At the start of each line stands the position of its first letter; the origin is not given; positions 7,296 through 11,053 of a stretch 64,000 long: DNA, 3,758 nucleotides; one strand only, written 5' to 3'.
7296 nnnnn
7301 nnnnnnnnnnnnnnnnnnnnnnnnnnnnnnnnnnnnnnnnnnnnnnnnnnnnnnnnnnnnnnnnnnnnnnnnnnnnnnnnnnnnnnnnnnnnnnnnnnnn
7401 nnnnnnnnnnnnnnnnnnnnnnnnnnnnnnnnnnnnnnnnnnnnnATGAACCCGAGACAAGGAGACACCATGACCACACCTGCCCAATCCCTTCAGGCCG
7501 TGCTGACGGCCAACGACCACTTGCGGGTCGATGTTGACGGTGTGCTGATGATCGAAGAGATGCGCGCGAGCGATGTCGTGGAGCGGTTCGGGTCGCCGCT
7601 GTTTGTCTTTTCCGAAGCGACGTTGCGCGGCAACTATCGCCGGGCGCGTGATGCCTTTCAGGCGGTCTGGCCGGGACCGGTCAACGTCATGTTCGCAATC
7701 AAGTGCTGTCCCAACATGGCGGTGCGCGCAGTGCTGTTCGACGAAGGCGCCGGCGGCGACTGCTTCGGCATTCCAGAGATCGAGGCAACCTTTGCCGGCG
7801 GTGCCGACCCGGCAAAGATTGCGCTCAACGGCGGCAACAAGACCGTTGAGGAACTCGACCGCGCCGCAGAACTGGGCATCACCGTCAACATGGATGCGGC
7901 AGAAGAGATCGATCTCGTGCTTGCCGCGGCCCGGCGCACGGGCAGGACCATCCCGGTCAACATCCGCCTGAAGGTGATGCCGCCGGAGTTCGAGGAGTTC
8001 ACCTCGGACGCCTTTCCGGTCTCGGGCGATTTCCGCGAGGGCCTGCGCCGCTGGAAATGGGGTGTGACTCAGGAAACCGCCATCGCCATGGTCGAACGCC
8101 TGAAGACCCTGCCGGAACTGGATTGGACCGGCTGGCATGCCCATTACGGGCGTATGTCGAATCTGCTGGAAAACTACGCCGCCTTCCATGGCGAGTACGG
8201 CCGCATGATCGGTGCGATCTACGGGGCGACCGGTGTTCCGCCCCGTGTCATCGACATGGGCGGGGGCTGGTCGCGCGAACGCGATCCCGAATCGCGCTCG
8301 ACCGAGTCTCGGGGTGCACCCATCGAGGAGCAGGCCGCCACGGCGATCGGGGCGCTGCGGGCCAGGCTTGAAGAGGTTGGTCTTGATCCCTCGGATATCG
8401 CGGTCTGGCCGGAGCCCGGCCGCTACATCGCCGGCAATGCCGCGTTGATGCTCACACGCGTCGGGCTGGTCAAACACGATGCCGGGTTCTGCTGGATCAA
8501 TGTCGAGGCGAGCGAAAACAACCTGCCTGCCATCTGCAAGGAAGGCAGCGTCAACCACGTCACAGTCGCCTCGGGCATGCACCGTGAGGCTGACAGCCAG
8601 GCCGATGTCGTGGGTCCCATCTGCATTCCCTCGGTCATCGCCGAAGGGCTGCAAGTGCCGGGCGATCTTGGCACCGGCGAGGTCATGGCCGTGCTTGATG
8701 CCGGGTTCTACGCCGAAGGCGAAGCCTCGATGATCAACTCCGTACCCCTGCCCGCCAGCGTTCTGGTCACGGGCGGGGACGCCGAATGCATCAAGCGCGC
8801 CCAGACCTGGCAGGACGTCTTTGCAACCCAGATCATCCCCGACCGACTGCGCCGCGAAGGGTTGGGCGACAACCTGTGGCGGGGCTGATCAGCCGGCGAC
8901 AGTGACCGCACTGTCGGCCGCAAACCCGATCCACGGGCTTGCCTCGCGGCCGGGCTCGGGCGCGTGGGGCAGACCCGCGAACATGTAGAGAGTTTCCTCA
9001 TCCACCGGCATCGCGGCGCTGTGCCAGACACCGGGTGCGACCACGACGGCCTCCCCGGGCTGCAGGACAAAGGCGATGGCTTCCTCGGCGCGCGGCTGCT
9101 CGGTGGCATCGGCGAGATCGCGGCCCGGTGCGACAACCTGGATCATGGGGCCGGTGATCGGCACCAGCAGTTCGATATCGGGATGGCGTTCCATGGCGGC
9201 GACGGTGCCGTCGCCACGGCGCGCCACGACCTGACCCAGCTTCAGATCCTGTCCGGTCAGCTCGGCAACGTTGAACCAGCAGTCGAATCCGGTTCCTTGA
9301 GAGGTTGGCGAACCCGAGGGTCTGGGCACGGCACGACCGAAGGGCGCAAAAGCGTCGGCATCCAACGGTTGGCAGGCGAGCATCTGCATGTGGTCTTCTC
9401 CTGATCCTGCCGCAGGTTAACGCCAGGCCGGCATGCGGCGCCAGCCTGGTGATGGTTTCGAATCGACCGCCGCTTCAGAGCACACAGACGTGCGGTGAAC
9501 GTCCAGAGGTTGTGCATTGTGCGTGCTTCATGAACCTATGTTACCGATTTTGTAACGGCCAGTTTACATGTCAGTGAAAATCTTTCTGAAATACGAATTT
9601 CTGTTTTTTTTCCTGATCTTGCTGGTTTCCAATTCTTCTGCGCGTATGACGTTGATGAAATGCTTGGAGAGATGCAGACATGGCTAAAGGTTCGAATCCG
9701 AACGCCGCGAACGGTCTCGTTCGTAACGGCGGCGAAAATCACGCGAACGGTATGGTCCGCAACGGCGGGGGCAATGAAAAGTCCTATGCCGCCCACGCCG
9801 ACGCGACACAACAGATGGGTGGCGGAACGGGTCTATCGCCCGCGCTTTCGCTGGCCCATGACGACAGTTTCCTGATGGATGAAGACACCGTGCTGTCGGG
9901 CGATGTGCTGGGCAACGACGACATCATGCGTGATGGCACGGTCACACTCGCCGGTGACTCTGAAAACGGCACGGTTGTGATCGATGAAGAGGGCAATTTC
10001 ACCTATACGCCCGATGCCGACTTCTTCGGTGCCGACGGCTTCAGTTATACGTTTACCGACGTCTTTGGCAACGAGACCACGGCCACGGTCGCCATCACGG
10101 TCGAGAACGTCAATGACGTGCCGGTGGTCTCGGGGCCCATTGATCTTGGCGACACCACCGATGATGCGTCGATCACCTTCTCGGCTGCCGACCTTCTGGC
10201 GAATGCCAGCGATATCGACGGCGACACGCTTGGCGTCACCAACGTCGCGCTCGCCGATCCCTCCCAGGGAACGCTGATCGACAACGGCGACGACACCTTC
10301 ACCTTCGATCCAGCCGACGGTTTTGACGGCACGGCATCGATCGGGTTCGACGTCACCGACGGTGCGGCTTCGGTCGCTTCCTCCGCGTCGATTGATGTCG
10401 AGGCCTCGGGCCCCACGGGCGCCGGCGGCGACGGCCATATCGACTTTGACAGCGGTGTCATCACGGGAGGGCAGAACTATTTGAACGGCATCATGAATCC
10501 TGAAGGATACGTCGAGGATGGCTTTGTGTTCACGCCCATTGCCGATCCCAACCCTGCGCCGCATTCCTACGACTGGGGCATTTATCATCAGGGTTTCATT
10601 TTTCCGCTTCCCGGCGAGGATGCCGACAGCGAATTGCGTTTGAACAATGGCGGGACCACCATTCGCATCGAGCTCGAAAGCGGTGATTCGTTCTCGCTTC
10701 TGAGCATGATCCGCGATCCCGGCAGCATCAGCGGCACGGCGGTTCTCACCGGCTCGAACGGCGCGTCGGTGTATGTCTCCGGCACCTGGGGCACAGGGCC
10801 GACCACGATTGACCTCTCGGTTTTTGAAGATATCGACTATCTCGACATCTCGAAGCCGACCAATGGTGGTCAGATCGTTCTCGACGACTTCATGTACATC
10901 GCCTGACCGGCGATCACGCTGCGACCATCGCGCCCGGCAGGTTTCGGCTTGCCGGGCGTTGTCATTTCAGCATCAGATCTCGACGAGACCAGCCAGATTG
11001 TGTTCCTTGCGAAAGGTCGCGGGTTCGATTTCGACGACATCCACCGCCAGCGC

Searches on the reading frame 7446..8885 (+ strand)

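Call 76: search_protein_families(library=pfam, proteins=[window:7446-8885:+], max_evalue=0.0001)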
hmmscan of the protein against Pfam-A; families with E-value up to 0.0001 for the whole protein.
window:7446-8885:+ (480 aa): 3 families
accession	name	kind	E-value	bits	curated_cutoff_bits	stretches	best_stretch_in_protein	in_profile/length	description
PF02784.22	Orn_Arg_deC_N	-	8.6e-26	91.2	23.4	1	64-329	8-246/247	Pyridoxal-dependent decarboxylase, pyridoxal binding domain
PF00278.28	Orn_DAP_Arg_deC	-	9.3e-06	26.3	23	1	326-420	5-95/95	Pyridoxal-dependent decarboxylase, C-terminal sheet domain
PF01168.26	Ala_racemase_N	-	3.8e-05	24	24.1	0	59-175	5-120/220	Alanine racemase, N-terminal domain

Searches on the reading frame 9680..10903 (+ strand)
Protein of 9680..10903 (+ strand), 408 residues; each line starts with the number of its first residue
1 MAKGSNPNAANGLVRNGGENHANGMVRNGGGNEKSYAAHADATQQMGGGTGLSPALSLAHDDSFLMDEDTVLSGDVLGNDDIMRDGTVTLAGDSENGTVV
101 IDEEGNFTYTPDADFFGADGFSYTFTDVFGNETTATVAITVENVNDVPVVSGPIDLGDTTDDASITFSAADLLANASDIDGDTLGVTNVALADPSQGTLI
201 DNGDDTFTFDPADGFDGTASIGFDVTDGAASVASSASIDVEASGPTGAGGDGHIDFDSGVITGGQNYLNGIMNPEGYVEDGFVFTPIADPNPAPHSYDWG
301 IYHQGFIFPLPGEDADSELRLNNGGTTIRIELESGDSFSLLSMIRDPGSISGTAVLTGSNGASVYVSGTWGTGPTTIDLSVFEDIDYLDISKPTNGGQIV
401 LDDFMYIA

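Call 76: search_protein_families(library=pfam, proteins=[window:9680-10903:+], max_evalue=0.0001)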
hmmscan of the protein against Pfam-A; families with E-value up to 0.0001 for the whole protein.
window:9680-10903:+ (408 aa): 4 families
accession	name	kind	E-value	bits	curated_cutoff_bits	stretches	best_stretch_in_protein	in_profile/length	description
PF17892.7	Cadherin_5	-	3.7e-37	126.5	26.5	2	144-241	1-98/98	Cadherin-like domain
PF17963.7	Big_9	-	8.4e-29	100.8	23.6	2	59-140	6-89/89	Bacterial Ig domain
PF17803.7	Cadherin_4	-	3.3e-20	72.8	25.1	2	135-209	1-71/71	Bacterial cadherin-like domain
PF19076.6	CshA_repeat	-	1.6e-06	29.1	27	0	92-141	56-103/103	Surface adhesin CshA repetitive domain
